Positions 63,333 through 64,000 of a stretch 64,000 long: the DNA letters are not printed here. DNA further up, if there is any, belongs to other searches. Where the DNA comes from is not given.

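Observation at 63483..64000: Fourth operon gene: ferredoxin-like protein with unusual first-cluster spacing and an unassigned C-terminal domain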

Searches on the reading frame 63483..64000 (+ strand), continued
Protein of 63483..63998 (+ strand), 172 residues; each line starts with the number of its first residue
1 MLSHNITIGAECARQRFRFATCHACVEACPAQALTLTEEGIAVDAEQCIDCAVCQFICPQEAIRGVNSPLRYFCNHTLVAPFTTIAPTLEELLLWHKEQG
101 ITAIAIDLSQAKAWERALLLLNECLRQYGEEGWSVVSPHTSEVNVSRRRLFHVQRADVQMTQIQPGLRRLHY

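Call 50: list_cluster_members(proteins=[P0008, P0009, P0010, P0012, P0013, P0014, P0015, P0016, P0017, P0019])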
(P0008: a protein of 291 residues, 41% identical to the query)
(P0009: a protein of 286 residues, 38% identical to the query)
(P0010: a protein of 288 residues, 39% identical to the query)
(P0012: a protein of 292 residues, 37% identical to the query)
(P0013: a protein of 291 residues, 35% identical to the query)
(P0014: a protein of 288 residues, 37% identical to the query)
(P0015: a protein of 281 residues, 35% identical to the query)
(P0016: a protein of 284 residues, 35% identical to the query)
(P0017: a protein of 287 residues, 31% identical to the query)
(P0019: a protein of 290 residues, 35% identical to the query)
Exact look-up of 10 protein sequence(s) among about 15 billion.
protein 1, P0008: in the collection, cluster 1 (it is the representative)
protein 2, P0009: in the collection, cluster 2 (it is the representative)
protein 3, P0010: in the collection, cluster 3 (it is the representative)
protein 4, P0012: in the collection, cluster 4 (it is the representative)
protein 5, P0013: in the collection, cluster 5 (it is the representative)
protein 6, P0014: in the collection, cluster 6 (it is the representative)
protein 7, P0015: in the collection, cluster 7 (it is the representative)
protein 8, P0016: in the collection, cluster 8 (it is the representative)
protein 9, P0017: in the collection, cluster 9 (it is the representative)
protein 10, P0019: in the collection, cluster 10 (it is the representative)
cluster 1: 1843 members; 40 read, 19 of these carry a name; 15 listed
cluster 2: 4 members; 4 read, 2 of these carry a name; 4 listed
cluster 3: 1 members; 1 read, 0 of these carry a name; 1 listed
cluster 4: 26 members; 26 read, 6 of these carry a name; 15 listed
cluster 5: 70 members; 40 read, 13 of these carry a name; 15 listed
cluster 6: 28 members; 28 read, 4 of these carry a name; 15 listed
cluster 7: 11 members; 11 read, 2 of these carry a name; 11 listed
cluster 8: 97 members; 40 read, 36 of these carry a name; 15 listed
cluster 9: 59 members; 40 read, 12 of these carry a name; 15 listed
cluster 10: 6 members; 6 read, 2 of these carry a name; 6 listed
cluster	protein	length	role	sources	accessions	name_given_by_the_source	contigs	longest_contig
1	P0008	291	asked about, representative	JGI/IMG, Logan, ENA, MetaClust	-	\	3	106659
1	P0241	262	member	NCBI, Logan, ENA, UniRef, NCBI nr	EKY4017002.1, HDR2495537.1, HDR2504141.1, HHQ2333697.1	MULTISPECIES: dimethyl sulfoxide reductase anchor subunit family protein [Enterobacter] | dimethyl sulfoxide reductase anchor subunit family protein n=1 Tax=Enterobacter TaxID=547 ... | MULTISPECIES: DmsC/YnfH family molybdoenzyme membrane anchor subunit [Enterobacter]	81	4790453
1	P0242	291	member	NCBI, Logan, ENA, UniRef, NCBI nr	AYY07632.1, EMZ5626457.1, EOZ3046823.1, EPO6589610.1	TPA: 4Fe-4S binding protein [Enterobacter roggenkampii] | 4Fe-4S binding protein n=1 Tax=Enterobacter cloacae complex TaxID=354276 ... | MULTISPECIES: 4Fe-4S binding protein [Enterobacter cloacae complex]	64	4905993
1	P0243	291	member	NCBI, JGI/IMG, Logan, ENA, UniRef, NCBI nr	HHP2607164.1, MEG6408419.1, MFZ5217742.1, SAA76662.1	TPA: 4Fe-4S binding protein [Enterobacter roggenkampii] | ferredoxin | Polyferredoxin n=1 Tax=Enterobacter roggenkampii TaxID=1812935 RepID=A0ABD7KH61_9ENTR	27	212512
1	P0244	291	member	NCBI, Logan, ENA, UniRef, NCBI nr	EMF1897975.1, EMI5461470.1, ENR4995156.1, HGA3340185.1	4Fe-4S binding protein [Enterobacter roggenkampii] | 4Fe-4S binding protein n=1 Tax=Enterobacter roggenkampii TaxID=1812935 RepID=UPI00111CA12E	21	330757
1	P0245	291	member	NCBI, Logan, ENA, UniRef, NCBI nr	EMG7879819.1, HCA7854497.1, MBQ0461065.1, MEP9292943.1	4Fe-4S binding protein [Enterobacter cloacae complex sp. JNL001] | 4Fe-4S binding protein n=1 Tax=Enterobacter cloacae complex TaxID=354276 ... | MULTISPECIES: 4Fe-4S binding protein [Enterobacter cloacae complex]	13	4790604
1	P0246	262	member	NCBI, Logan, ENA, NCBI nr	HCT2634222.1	TPA: dimethyl sulfoxide reductase anchor subunit [Enterobacter roggenkampii] | dimethyl sulfoxide reductase anchor subunit [Enterobacter roggenkampii]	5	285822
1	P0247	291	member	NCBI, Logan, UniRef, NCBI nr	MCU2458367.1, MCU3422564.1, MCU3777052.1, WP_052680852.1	4Fe-4S binding protein [Enterobacter hormaechei] | 4Fe-4S binding protein n=1 Tax=Enterobacter hormaechei TaxID=158836 RepID=UPI0006965081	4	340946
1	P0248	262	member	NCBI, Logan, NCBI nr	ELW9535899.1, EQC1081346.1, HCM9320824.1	TPA: dimethyl sulfoxide reductase anchor subunit [Enterobacter roggenkampii] | dimethyl sulfoxide reductase anchor subunit [Enterobacter roggenkampii]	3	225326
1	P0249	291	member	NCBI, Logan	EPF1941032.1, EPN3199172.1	4Fe-4S binding protein [Enterobacter hormaechei]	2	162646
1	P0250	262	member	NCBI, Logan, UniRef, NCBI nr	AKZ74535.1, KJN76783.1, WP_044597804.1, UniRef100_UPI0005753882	dimethyl sulfoxide reductase anchor subunit family protein [Enterobacter roggenkampii] | dimethyl sulfoxide reductase anchor subunit family protein n=1 Tax=Enterobacter ... | DmsC/YnfH family molybdoenzyme membrane anchor subunit [Enterobacter roggenkampii]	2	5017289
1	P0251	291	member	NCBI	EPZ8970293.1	4Fe-4S binding protein [Enterobacter hormaechei]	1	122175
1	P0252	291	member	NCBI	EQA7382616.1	4Fe-4S binding protein [Enterobacter hormaechei]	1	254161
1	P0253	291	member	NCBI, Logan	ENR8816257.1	4Fe-4S binding protein [Enterobacter hormaechei]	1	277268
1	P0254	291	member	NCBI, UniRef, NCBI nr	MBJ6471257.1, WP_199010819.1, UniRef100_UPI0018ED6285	4Fe-4S binding protein [Enterobacter hormaechei] | 4Fe-4S binding protein n=1 Tax=Enterobacter hormaechei TaxID=158836 RepID=UPI0018ED6285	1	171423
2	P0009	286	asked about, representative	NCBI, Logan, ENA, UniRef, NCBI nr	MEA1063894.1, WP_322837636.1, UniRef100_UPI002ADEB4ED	4Fe-4S dicluster domain-containing protein [Erwinia sp. HR93] | 4Fe-4S dicluster domain-containing protein n=1 Tax=Erwinia sp. HR93 TaxID=3094840 ...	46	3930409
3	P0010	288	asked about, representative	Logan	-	-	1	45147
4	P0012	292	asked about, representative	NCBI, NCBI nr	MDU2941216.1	MAG: 4Fe-4S binding protein [Enterobacteriaceae bacterium] | 4Fe-4S binding protein [Enterobacteriaceae bacterium]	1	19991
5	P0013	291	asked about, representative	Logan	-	-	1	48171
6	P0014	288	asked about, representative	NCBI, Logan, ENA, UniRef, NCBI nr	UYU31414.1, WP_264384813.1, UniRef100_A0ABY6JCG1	4Fe-4S binding protein [Siccibacter colletis] | 4Fe-4S binding protein n=1 Tax=Siccibacter colletis TaxID=1505757 RepID=A0ABY6JCG1_9ENTR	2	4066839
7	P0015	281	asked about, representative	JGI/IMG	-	NAD-dependent dihydropyrimidine dehydrogenase PreA subunit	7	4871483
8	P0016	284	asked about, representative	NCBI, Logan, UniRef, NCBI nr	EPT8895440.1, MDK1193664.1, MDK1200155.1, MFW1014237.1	4Fe-4S binding protein [Cronobacter dublinensis] | 4Fe-4S binding protein n=1 Tax=Cronobacter dublinensis TaxID=413497 RepID=UPI001F40F531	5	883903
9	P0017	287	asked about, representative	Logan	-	-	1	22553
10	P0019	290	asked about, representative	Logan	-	-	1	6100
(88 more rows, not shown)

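Call 51: find_related_loci(query=P0001, collection=genome_contigs, flank=9000)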
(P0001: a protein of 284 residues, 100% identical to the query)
Query P0001 (284 aa) in genome_contigs; peptide patterns used: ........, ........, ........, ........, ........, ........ (x = any residue, [..] = any of these).
158 stretches matched a pattern; 12 encode a relative of the query (tblastn E <= 1e-3); 12 distinct loci.
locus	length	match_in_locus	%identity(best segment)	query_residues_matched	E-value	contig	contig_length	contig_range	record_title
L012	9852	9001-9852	96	1-284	0e+0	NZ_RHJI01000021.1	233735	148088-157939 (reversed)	Escherichia sp. E1V33 1V33_21_consensus, whole genome shotgun sequence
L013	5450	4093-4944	94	1-284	0e+0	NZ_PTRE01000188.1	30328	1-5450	Escherichia sp. MOD1-EC7003 MOD1-EC7003_189_length_30328_cov_114, whole genome shotgun sequence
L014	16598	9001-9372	31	22-233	3e-9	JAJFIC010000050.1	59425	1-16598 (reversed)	MAG: Rhodobacteraceae bacterium isolate OFTM224 OFTM224_49, whole genome shotgun sequence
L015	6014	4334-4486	48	22-233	4e-7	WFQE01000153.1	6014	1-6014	MAG: Rhodobacteraceae bacterium isolate S012_94 k151_241980, whole genome shotgun sequence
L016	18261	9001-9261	34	22-233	5e-7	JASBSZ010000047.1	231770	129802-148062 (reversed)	MAG: Alphaproteobacteria bacterium isolate BWSM_17 k141_994354, whole genome shotgun sequence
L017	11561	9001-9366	32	22-233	5e-7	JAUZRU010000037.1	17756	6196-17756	MAG: Paracoccaceae bacterium isolate GS19_ROV17_BS05-AMOR20_M1370 AMOR20_M1370_contig37, whole genome shotgun sequence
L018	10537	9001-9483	26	22-187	1e-6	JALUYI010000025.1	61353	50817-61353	MAG: Rhodobacteraceae bacterium isolate 131-447_metabat2_scaf2bin.074 131-447_scaffold_264_c1, whole genome shotgun sequ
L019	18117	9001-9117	53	22-59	7e-6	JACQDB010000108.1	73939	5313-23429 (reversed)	MAG: Acidobacteria bacterium isolate NC_groundwater_983_Pr1_S-0.65um_53_22 Montesol18_Sp65_coassembly_scaffold_1165509,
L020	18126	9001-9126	48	22-63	1e-5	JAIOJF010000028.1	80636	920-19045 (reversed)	MAG: Rhodobacteraceae bacterium isolate MAG_49 contig_116163, whole genome shotgun sequence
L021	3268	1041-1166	43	22-63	3e-5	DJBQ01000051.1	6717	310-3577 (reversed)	MAG TPA_asm: Rhodobacterales bacterium UBA5972 UBA5972_contig_36898, whole genome shotgun sequence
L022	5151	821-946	43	22-63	4e-5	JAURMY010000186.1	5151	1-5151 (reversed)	MAG: Alphaproteobacteria bacterium isolate SFB_Oligo_Co_62 k141_2082418, whole genome shotgun sequence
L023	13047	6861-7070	32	25-91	9e-5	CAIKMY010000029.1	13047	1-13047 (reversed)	MAG: uncultured Acidobacteria bacterium isolate LaPlata_bin-2782 genome assembly, contig: bin-2782:029/482, whole genome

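Call 67: list_cluster_members(proteins=[P0057, P0082, P0059, P0022, P0026, P0032, P0034, P0036, P0054, P0087])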
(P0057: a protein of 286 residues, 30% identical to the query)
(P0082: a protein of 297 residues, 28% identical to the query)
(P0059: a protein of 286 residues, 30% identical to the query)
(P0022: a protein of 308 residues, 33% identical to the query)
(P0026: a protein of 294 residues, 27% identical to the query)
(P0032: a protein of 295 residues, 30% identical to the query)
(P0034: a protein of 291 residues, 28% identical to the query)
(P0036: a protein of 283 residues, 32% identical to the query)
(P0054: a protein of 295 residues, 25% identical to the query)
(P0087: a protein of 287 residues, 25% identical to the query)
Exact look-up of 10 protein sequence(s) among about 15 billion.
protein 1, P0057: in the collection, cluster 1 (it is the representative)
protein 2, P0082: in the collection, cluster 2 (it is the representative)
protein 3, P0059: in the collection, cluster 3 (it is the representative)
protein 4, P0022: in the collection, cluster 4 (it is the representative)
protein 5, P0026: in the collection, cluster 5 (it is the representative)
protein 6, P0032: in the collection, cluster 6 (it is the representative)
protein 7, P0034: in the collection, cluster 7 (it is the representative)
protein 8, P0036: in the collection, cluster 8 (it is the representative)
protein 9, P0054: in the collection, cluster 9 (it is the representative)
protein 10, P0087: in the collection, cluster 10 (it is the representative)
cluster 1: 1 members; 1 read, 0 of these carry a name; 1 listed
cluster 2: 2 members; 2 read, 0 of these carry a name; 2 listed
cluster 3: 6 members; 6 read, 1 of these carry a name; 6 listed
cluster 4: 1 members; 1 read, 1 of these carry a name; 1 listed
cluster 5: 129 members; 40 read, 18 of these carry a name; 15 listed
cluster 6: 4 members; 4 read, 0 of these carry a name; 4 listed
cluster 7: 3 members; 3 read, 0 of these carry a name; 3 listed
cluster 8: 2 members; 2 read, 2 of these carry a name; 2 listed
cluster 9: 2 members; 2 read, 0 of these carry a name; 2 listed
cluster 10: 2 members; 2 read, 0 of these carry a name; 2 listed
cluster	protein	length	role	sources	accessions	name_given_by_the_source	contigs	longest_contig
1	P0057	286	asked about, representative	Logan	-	-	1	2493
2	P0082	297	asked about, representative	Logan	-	-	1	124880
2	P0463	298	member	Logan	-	-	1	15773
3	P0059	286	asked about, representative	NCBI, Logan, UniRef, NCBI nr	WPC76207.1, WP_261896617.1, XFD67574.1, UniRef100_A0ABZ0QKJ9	4Fe-4S binding protein [Vibrio porteresiae] | 4Fe-4S binding protein n=1 Tax=Vibrio porteresiae DSM 19223 TaxID=1123496 ...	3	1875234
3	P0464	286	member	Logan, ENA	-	-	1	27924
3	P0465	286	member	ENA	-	-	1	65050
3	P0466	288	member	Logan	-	-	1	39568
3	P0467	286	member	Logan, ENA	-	-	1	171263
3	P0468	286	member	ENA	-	-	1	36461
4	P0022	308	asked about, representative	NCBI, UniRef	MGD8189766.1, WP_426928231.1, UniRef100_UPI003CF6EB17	4Fe-4S binding protein [Brevibacillus ginsengisoli] | 4Fe-4S binding protein n=1 Tax=Brevibacillus ginsengisoli TaxID=363854 RepID=UPI003CF6EB17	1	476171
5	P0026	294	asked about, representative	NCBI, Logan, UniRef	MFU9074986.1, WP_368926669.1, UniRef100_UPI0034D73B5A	4Fe-4S binding protein [Proteus sp. LHD240705] | 4Fe-4S binding protein n=1 Tax=Proteus TaxID=583 RepID=UPI0034D73B5A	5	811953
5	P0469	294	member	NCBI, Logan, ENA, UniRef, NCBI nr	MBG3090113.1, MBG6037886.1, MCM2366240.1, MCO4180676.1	4Fe-4S binding protein [Proteus cibarius] | 4Fe-4S binding protein n=1 Tax=Proteus TaxID=583 RepID=UPI000951D448 | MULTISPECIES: 4Fe-4S binding protein [Proteus]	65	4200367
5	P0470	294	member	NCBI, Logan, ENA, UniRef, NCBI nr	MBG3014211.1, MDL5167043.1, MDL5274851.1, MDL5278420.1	DUF362 domain-containing protein [Proteus faecis] | 4Fe-4S binding protein n=1 Tax=Proteus faecis TaxID=2050967 RepID=A0AAW7CLU4_9GAMM | 4Fe-4S binding protein [Proteus faecis]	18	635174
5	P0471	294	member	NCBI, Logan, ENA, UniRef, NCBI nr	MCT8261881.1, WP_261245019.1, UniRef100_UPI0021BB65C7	4Fe-4S binding protein [Proteus terrae] | 4Fe-4S binding protein n=1 Tax=Proteus terrae TaxID=1574161 RepID=UPI0021BB65C7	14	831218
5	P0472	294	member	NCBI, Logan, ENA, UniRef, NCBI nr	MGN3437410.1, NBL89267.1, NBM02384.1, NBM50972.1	4Fe-4S binding protein [Proteus penneri] | 4Fe-4S binding protein n=1 Tax=Proteus TaxID=583 RepID=UPI000D6DED87 | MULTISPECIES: 4Fe-4S binding protein [Proteus]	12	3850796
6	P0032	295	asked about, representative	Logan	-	-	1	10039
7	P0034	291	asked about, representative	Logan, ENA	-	-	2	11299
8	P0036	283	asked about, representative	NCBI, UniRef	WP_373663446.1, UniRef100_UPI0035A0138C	4Fe-4S binding protein [Uliginosibacterium sp. sgz301328] | 4Fe-4S binding protein n=1 Tax=Uliginosibacterium sp. sgz301328 TaxID=3243764 ...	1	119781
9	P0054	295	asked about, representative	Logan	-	-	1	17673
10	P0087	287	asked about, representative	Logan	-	-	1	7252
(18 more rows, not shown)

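Call 68: find_encoding_contigs(protein=P0036, flank=7000, max_places=1)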
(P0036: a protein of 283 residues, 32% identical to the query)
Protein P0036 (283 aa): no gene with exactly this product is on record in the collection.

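Call 69: find_encoding_contigs(protein=P0022, flank=7000, max_places=1)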
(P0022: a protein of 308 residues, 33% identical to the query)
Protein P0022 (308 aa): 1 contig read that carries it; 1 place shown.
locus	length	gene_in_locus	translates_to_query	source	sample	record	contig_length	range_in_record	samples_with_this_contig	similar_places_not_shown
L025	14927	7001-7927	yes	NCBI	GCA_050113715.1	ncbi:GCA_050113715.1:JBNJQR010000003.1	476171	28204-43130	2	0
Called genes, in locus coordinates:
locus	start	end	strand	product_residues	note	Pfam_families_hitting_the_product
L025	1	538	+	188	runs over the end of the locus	PF06803:DUF1232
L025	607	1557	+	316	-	PF01336:tRNA_anti-codon, PF01966:HD (weak)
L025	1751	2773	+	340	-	-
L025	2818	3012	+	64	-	-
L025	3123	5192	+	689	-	PF02810:SEC-C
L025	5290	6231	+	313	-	PF01636:APH, PF01163:RIO1 (faint), PF02958:EcKL (weak), PF01633:Choline_kinase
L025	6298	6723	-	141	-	PF00903:Glyoxalase, PF06983:3-dmu-9_3-mt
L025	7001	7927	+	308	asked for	PF13237:Fer4_10 (faint), PF25160:LdpA_Fe-S-bd (faint), PF12838:Fer4_7 (faint), PF13187:Fer4_9 (faint), PF13484:Fer4_16 (faint), PF12837:Fer4_6, PF14697:Fer4_21 (weak), PF00037:Fer4 (weak)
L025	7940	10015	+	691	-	PF04879:Molybdop_Fe4S4, PF00384:Molybdopterin, PF01568:Molydop_binding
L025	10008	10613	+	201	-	PF00037:Fer4 (faint), PF12797:Fer4_2 (faint), PF12837:Fer4_6 (faint), PF13484:Fer4_16 (faint), PF14697:Fer4_21 (faint), PF12838:Fer4_7 (weak), PF13247:Fer4_11, PF13237:Fer4_10 (weak), +1 more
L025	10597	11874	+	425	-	PF17853:GGDEF_2, PF13556:HTH_30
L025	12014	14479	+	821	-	PF10518:TAT_signal (faint), PF00384:Molybdopterin, PF01568:Molydop_binding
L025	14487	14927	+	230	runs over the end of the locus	PF12838:Fer4_7 (weak), PF13237:Fer4_10 (weak), PF13247:Fer4_11, PF12797:Fer4_2 (weak), PF12837:Fer4_6, PF00037:Fer4, PF12838:Fer4_7, PF13247:Fer4_11, +4 more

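Call 70: find_encoding_contigs(protein=P0026, flank=7000, max_places=1)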
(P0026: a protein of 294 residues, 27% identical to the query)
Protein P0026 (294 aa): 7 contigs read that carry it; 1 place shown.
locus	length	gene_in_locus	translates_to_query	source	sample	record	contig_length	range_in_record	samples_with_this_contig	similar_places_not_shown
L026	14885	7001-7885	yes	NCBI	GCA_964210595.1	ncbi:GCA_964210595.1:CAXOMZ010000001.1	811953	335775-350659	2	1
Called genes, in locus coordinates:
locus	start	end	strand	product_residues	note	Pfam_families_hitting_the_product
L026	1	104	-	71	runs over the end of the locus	-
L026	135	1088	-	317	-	PF07338:YdgH_BhsA-like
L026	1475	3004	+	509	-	PF05222:AlaDh_PNT_N, PF01262:AlaDh_PNT_C, PF12769:PNTB_4TM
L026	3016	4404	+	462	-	PF02233:PNTB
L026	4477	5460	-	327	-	PF00582:Usp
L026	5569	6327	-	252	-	PF00027:cNMP_binding, PF13545:HTH_Crp_2, PF00325:Crp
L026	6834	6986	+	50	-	-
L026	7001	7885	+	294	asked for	PF12797:Fer4_2 (faint), PF12837:Fer4_6 (faint), PF13183:Fer4_8 (faint), PF13237:Fer4_10 (faint), PF12838:Fer4_7 (weak), PF25160:LdpA_Fe-S-bd, PF00037:Fer4 (weak), PF14697:Fer4_21 (weak), +2 more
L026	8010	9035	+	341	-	PF08240:ADH_N, PF00107:ADH_zinc_N, PF13602:ADH_zinc_N_2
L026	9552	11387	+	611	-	PF00282:Pyridoxal_deC (faint), PF21391:tyr_de_CO2_C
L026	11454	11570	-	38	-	-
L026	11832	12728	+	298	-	PF03551:PadR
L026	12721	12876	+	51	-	-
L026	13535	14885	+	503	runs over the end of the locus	PF10779:XhlA (faint), PF16966:Porin_8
